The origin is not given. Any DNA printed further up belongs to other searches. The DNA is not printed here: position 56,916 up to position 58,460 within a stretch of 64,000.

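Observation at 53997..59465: LytC-like (repeats + GH25) and Pce-like (MBL + repeats) genes embedded inside a polysaccharide operon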

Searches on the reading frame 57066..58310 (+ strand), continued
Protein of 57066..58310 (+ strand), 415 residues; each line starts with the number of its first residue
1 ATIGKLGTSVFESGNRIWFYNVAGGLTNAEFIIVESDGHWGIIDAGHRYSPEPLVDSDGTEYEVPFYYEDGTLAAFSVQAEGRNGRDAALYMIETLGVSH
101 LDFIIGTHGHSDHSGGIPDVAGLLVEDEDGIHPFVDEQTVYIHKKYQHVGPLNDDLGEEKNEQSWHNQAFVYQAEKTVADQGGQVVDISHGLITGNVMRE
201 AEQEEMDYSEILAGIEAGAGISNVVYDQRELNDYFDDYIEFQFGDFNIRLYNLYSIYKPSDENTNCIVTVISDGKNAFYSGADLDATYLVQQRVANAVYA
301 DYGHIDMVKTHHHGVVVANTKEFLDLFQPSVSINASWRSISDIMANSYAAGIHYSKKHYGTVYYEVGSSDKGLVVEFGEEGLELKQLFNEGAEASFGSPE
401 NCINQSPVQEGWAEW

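Call 30: fold_search(model_id=the predicted structure, library=pdb)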
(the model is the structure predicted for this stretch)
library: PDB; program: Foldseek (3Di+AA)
matches with E <= 10: 540; with E <= 0.001: 56
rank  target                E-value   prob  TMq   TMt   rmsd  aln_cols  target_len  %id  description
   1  2bib                  1.4e-17  1.00  0.58  0.45   7.5       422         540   21  Crystal structure of the complete modular teichioic acid phosphorylcholine esterase Pce (CbpE) from Streptococcus pneumo (released 2005-05-09)
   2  1wra_A                1.8e-17  1.00  0.57  0.76   4.4       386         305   22  Crystal Structure of Phosphorylcholine Esterase Domain of the Virulence Factor Choline Binding Protein E from Streptoc (released 2005-05-31)
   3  1wra_B                3.8e-17  1.00  0.57  0.75   4.6       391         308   21  Crystal Structure of Phosphorylcholine Esterase Domain of the Virulence Factor Choline Binding Protein E from Streptoc (released 2005-05-31)
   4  9ic4                  3.7e-11  1.00  0.52  0.77   5.1       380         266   15  Crystal structure of beta-lactamase-like domain of ComEC from Moorella glycerini (released 2025-10-01)
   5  5kil                  6.4e-06  1.00  0.34  0.28  10.7       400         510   10  CmlA beta-hydroxylase E377D mutant (released 2017-04-26)
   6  8gyg_B                1.8e-05  1.00  0.36  0.48  11.3       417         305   10  Purification ,Crystallization and X-ray Diffraction analysis of a novel arysulfatase from Pseudoalteromonas atlantica  (released 2023-10-18)
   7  9nb1_H                2.7e-05  1.00  0.27  0.23  10.5       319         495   11  CRYO-EM STRUCTURE OF human U7 SNRNP WITH MUTANT LSM11 that disrupts contacts with CPSF73 (released 2026-01-21)
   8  8p90_B                3.9e-05  1.00  0.35  0.42   8.7       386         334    9  TARGET COMPLEX 2 (released 2024-06-26)
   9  8gyg_A                3.9e-05  1.00  0.33  0.44  10.1       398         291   12  Purification ,Crystallization and X-ray Diffraction analysis of a novel arysulfatase from Pseudoalteromonas atlantica  (released 2023-10-18)
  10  8a90_B                5.0e-05  1.00  0.39  0.31   9.4       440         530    8  Crystal structure of FrsH (released 2023-07-12)
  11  7wnu_A                8.1e-05  1.00  0.30  0.23  15.4       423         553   10  Mycobacterium tuberculosis Rnase J complex with 7nt RNA (released 2023-01-25)
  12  7wnt                  8.1e-05  0.99  0.29  0.24  17.6       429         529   10  RNase J from Mycobacterium tuberculosis (released 2023-01-25)
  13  7ycx_K                9.1e-05  1.00  0.27  0.20  11.9       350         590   13  The structure of INTAC-PEC complex (released 2023-03-15)
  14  6m8q_B                9.1e-05  0.99  0.27  0.25  15.2       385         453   11  Cleavage and Polyadenylation Specificity Factor Subunit 3 (CPSF3) in complex with NVP-LTM531 (released 2019-11-27)
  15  5a0t_A                9.7e-05  0.99  0.28  0.26  16.1       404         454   10  Catalysis and 5' end sensing by ribonuclease RNase J of the metallo- beta-lactamase family (released 2015-08-19)
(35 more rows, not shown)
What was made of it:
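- On Pce/CbpE-type phosphorylcholine esterase: Foldseek rank 1-3 are 2bib/1wra, E 1.4e-17, target-normalised TM 0.76 (call 30).
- The ComEC beta-lactamase-like domain is the second-best fold match (9ic4, E 3.7e-11, target-normalised TM 0.77, call 30).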

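Call 37: search_protein_representatives(alignment_id=A2)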
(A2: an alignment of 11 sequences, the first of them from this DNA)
Query: 11 sequences, 407 profile positions. Proteins with E-value up to 0.001 (for the whole library): 15335; up to 1e-10: 1204; up to 1e-30: 117. The best 150 are listed.
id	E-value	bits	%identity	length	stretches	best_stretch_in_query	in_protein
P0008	1.8e-172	590.3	-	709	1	5-407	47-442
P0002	1.2e-171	587.6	-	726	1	4-407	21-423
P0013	1.6e-170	583.9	-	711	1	3-407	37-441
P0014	4.6e-163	559.3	-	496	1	6-407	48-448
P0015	1.5e-162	557.6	-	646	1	5-407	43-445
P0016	2.6e-162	556.8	-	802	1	4-407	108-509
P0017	6.2e-159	545.7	-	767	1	9-407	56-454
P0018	3.7e-158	543.2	-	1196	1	3-407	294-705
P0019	8.3e-157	538.7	-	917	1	4-407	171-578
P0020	1.2e-154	531.6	-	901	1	4-404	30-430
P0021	3.9e-152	523.3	-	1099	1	5-407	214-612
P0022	3.2e-149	513.7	-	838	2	5-216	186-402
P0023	3.8e-149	513.5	-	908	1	7-407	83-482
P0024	2.2e-146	504.4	-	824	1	3-407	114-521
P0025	2.6e-145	500.8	-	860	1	4-407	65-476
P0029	1.9e-140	484.8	-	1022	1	6-407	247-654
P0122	6.3e-32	127.4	-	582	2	11-119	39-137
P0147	6.0e-29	117.6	-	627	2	8-113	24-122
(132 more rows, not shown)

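Call 56: search_protein_families(library=pfam, alignment_id=A3, max_evalue=0.00001)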
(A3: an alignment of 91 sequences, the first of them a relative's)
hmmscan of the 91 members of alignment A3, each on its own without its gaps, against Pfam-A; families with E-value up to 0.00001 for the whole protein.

A. member 1, L010:2834-5728:+ (964 aa): 2 families
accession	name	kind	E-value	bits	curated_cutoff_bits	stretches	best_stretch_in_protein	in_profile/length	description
PF01473.26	Choline_bind_1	-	2.1e-18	66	20.5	2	883-901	1-19/19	Putative cell wall binding repeat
PF19127.6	Choline_bind_3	-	3.9e-16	59.2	27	2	863-906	2-47/47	Choline-binding repeat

B. families by the number of members that match (of 91 scanned): 99 families (the first 25 are shown)
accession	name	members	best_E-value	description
PF19127.6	Choline_bind_3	14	1.2e-114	Choline-binding repeat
PF01473.26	Choline_bind_1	14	2.4e-111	Putative cell wall binding repeat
PF12804.13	NTP_transf_3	5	3.9e-15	MobA-like NTP transferase domain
PF01041.23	DegT_DnrJ_EryC1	3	3.6e-69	DegT/DnrJ/EryC1/StrS aminotransferase family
PF00037.32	Fer4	3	7.8e-17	4Fe-4S binding domain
PF14697.11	Fer4_21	3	1e-15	4Fe-4S dicluster domain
PF17774.7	YlmH_RBD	3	1e-15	Putative RNA-binding domain in YlmH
PF12838.12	Fer4_7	3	7.8e-14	4Fe-4S dicluster domain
PF04060.18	FeS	3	2.3e-13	Putative Fe-S cluster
PF13187.11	Fer4_9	3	1.2e-11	4Fe-4S dicluster domain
PF13237.11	Fer4_10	3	3.5e-11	4Fe-4S dicluster domain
PF12837.12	Fer4_6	3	5.3e-11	4Fe-4S binding domain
PF00483.29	NTP_transferase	3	2.1e-09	Nucleotidyl transferase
PF12797.12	Fer4_2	3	8.6e-08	4Fe-4S binding domain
PF13484.11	Fer4_16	3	1.2e-06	4Fe-4S double cluster binding domain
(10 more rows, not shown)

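Call 57: search_protein_families(library=pfam, proteins=[L019:8516-9253:+, L019:9231-9905:+, L019:9914-11092:+, L019:4534-6393:+, L019:3819-4553:+, L019:3065-3868:+, L020:12749-13441:+, L020:13508-14152:+, L020:8804-9808:+, L020:7546-8742:+], max_evalue=0.0001)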
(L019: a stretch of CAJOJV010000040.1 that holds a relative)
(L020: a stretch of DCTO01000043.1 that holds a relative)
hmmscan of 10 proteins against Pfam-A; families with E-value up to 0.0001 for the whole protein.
L019:8516-9253:+ (245 aa): 1 family
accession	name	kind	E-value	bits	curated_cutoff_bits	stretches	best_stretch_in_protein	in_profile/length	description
PF17774.7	YlmH_RBD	-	2.2e-15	57.2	23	1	71-147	5-79/84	Putative RNA-binding domain in YlmH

L019:9231-9905:+ (224 aa): 3 families
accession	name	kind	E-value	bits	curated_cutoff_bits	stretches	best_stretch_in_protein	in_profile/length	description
PF00132.30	Hexapep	-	8.4e-17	60.5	27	1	147-181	2-36/36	Bacterial transferase hexapeptide (six repeats)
PF14602.12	Hexapep_2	-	3.5e-11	43.1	27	1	146-181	1-34/34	Hexapeptide repeat of succinyl-transferase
PF12464.13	Mac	-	8.4e-09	36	22.1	1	21-73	2-53/53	Maltose acetyltransferase hexapeptide capping motif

L019:9914-11092:+ (392 aa): 1 family
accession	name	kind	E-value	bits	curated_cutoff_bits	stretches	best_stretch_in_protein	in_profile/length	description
PF24708.1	Lip_C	-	9e-52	176.5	27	2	39-226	2-188/380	Lipase-like, C-terminal domain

L019:4534-6393:+ (619 aa): 1 family
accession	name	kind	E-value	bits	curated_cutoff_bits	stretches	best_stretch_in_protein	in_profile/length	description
PF14262.12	Cthe_2159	-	5.3e-97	324.6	25.8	2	101-381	1-262/262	Carbohydrate-binding domain-containing protein Cthe_2159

L019:3819-4553:+ (244 aa): 1 family
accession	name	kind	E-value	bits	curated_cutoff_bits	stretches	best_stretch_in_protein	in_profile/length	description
PF16316.10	DUF4956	-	2e-15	57.4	30.6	1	47-195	5-155/169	Domain of unknown function (DUF4956)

L019:3065-3868:+ (267 aa): 1 family
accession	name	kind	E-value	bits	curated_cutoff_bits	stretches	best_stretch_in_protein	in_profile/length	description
PF09359.15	VTC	-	1.6e-43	149.4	23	1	38-255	2-234/235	VTC domain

L020:12749-13441:+ (230 aa): 1 family
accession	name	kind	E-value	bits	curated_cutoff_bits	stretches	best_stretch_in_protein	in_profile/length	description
PF04973.17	NMN_transporter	-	5.4e-30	105.1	27.3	1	36-220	2-175/175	Nicotinamide mononucleotide transporter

L020:13508-14152:+ (214 aa): 3 families
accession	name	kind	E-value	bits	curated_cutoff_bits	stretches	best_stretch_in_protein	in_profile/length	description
PF00132.30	Hexapep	-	3.9e-15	55.2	27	1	136-170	2-36/36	Bacterial transferase hexapeptide (six repeats)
PF14602.12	Hexapep_2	-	3.9e-10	39.7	27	1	135-170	1-34/34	Hexapeptide repeat of succinyl-transferase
PF12464.13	Mac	-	2.4e-07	31.3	22.1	1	10-62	2-53/53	Maltose acetyltransferase hexapeptide capping motif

L020:8804-9808:+ (334 aa): 1 family
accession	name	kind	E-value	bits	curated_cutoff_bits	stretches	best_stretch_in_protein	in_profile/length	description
PF00291.31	PALP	-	8e-65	219.5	35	1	13-230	1-211/295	Pyridoxal-phosphate dependent enzyme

L020:7546-8742:+ (398 aa): 4 families
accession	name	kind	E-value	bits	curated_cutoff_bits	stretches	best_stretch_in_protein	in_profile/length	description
PF01053.26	Cys_Met_Meta_PP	-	4e-103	345.3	27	1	7-351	1-309/381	Cys/Met metabolism PLP-dependent enzyme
PF01041.23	DegT_DnrJ_EryC1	-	1.4e-08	34.8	19.8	1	66-184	28-146/360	DegT/DnrJ/EryC1/StrS aminotransferase family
PF00155.27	Aminotran_1_2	-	2.5e-07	30.7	19.7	1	57-230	37-236/361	Aminotransferase class I and II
PF00266.25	Aminotran_5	-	2.8e-07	30.3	21.5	1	89-216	76-209/371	Aminotransferase class-V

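Call 58: search_protein_families(library=pfam, proteins=[L022:13318-14370:-, L022:14374-15090:-, L022:15087-15989:-, L022:5380-7164:-, L022:7626-9392:-, L022:11629-13203:+, L017:6733-8196:-, L017:8218-9705:-, L017:5364-6185:+, L017:6176-6703:+], max_evalue=0.0001)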
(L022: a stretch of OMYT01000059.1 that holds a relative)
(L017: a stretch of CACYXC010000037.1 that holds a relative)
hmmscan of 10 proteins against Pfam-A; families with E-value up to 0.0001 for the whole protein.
L022:13318-14370:- (350 aa): 5 families
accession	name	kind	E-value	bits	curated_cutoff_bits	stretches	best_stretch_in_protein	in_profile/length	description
PF01370.27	Epimerase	-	1e-41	143.4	20.9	1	31-275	1-239/240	NAD dependent epimerase/dehydratase family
PF16363.11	GDP_Man_Dehyd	-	1.3e-27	97.6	27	1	32-311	1-282/332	GDP-mannose 4,6 dehydratase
PF07993.18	NAD_binding_4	-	4.2e-11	42.9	20.1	1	98-220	85-213/258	Male sterility protein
PF01073.25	3Beta_HSD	-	3.6e-08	33.2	22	1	32-259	1-224/280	3-beta hydroxysteroid dehydrogenase/isomerase family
PF04321.23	RmlD_sub_bind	-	4.4e-06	26.4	27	1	30-331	2-269/287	RmlD substrate binding domain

L022:14374-15090:- (238 aa): 2 families
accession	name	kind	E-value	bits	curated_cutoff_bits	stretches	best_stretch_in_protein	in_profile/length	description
PF01128.25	IspD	-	3.9e-38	131.9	27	1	5-228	3-219/221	2-C-methyl-D-erythritol 4-phosphate cytidylyltransferase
PF12804.13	NTP_transf_3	-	2.7e-08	34.6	27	1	5-140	1-125/160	MobA-like NTP transferase domain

L022:15087-15989:- (300 aa): 1 family
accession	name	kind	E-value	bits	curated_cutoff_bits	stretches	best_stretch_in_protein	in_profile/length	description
PF04991.19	LicD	-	2.7e-36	126.2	22.6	1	36-262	1-227/227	LicD family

L022:5380-7164:- (594 aa): 1 family
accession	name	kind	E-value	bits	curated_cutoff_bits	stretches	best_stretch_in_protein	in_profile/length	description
PF02028.23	BCCT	-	1.8e-120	403.1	27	1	103-586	3-482/485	BCCT, betaine/carnitine/choline family transporter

L022:7626-9392:- (588 aa): 7 families
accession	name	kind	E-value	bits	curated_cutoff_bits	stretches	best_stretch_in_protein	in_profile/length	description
PF12804.13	NTP_transf_3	-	3.9e-15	56.8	27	1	69-168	1-96/160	MobA-like NTP transferase domain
PF01633.27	Choline_kinase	-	1.3e-13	51.4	29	1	312-506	2-204/300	Choline/ethanolamine kinase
PF01636.29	APH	-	2.4e-13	50.9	23.2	1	311-530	2-232/239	Phosphotransferase enzyme family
PF13412.12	HTH_24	-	6.3e-09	35.7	21.9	1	4-47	4-47/48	Winged helix-turn-helix DNA-binding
PF24409.1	wHTH-PRTase_assc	-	2.8e-06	27.7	27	1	8-64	2-58/83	wHTH-PRTase associated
PF00483.29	NTP_transferase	-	1.5e-05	25.2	21.2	1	69-131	2-68/245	Nucleotidyl transferase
PF12802.13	MarR_2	-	4e-05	24.1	27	0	6-50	8-53/61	MarR family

L022:11629-13203:+ (524 aa): 3 families
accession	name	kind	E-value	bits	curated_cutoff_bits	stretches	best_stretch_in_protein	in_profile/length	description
PF19127.6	Choline_bind_3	-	1.2e-114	374.6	27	13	366-410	1-47/47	Choline-binding repeat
PF01473.26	Choline_bind_1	-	2.4e-111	359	20.5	12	270-288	1-19/19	Putative cell wall binding repeat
PF19085.6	Choline_bind_2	-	3.2e-39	133.3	27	5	487-519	6-38/38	Choline-binding repeat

L017:6733-8196:- (487 aa): 0 families

L017:8218-9705:- (495 aa): 2 families
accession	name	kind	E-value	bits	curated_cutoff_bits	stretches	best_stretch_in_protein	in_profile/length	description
PF08903.17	DUF1846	-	1.6e-179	596.3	27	1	6-336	2-332/333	Domain of unknown function DUF1846, N-terminal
PF20921.3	DUF1846_C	-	1.4e-69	233.1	27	1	341-493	1-153/153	Domain of unknown function DUF1846, C-terminal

L017:5364-6185:+ (273 aa): 1 family
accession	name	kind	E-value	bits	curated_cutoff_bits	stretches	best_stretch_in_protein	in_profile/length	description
PF07670.19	Gate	-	4.2e-10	40.5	29.6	1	125-233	1-100/104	Nucleoside recognition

L017:6176-6703:+ (175 aa): 1 family
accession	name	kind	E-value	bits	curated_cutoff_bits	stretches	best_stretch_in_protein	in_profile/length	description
PF07670.19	Gate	-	7e-13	49.4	29.6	1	46-145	3-103/104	Nucleoside recognition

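Call 60: search_protein_families(library=pfam, proteins=[L011:3180-4979:+, L011:5037-6635:+, L011:6628-7497:+, L011:7565-9481:-, L011:87-923:+, L023:954-2009:+, L023:2914-4335:+, L023:4349-5539:+, L025:9604-11079:-, L025:11284-12126:-], max_evalue=0.0001)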
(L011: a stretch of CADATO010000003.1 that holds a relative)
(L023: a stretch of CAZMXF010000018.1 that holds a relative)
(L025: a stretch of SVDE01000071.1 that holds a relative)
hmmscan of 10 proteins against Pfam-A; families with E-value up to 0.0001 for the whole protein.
L011:3180-4979:+ (599 aa): 6 families
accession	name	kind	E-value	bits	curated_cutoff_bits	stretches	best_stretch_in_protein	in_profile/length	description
PF01633.27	Choline_kinase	-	2.8e-15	56.9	29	1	328-527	3-210/300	Choline/ethanolamine kinase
PF12804.13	NTP_transf_3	-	6.5e-15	56.1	27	1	83-184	1-97/160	MobA-like NTP transferase domain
PF01636.29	APH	-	1.4e-11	45.1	23.2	1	326-543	2-230/239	Phosphotransferase enzyme family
PF00483.29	NTP_transferase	-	6e-07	29.7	21.2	1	83-173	2-97/245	Nucleotidyl transferase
PF12802.13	MarR_2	-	9.1e-07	29.4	27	1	15-61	3-50/61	MarR family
PF13412.12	HTH_24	-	1e-06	28.6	21.9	1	21-61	7-47/48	Winged helix-turn-helix DNA-binding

L011:5037-6635:+ (532 aa): 1 family
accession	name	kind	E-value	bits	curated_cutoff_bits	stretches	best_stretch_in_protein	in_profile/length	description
PF02028.23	BCCT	-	1.7e-121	406.5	27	1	19-507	1-484/485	BCCT, betaine/carnitine/choline family transporter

L011:6628-7497:+ (289 aa): 2 families
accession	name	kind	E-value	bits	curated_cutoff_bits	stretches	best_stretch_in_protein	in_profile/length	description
PF12804.13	NTP_transf_3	-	8.6e-14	52.5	27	1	7-97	1-83/160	MobA-like NTP transferase domain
PF00483.29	NTP_transferase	-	2.1e-09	37.8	21.2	1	7-121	2-124/245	Nucleotidyl transferase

L011:7565-9481:- (638 aa): 1 family
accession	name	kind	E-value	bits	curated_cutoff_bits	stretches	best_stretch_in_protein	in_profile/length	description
PF01202.28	SKI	-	1.7e-07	31.9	22.1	0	475-528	8-61/159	Shikimate kinase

L011:87-923:+ (278 aa): 1 family
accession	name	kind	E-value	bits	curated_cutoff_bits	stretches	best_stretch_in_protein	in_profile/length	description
PF00011.27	HSP20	-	1.4e-22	80.2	20.8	1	172-276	1-101/102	Hsp20/alpha crystallin family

L023:954-2009:+ (351 aa): 1 family
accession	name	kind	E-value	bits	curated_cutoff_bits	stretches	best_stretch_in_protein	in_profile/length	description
PF01757.29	Acyl_transf_3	-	1e-16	61.4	31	1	12-335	4-323/326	Acyltransferase domain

L023:2914-4335:+ (473 aa): 2 families
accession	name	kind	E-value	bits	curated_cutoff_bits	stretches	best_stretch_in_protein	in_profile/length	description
PF03062.24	MBOAT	-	3.3e-28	99.4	27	1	153-348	84-297/337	MBOAT, membrane-bound O-acyltransferase family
PF13813.11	MBOAT_2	-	4.3e-05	24.2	25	1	267-330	4-69/85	Membrane bound O-acyl transferase family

L023:4349-5539:+ (396 aa): 2 families
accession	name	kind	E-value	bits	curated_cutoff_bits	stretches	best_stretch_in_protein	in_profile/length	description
PF14286.12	DHHW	-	7.3e-09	35.8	25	1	194-361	232-383/385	DHHW protein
PF16822.11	ALGX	-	2.4e-06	27.8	26.5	1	155-229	63-138/268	SGNH hydrolase-like domain, acetyltransferase AlgX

L025:9604-11079:- (491 aa): 1 family
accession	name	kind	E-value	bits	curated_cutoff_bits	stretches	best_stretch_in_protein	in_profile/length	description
PF04932.20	Wzy_C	-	1.7e-05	25.1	31.7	1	217-423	5-149/149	O-Antigen ligase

L025:11284-12126:- (280 aa): 2 families
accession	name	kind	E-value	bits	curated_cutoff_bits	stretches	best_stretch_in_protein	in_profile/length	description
PF12804.13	NTP_transf_3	-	6.5e-14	52.9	27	1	6-80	1-68/160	MobA-like NTP transferase domain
PF00483.29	NTP_transferase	-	6.1e-08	33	21.2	1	6-100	2-101/245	Nucleotidyl transferase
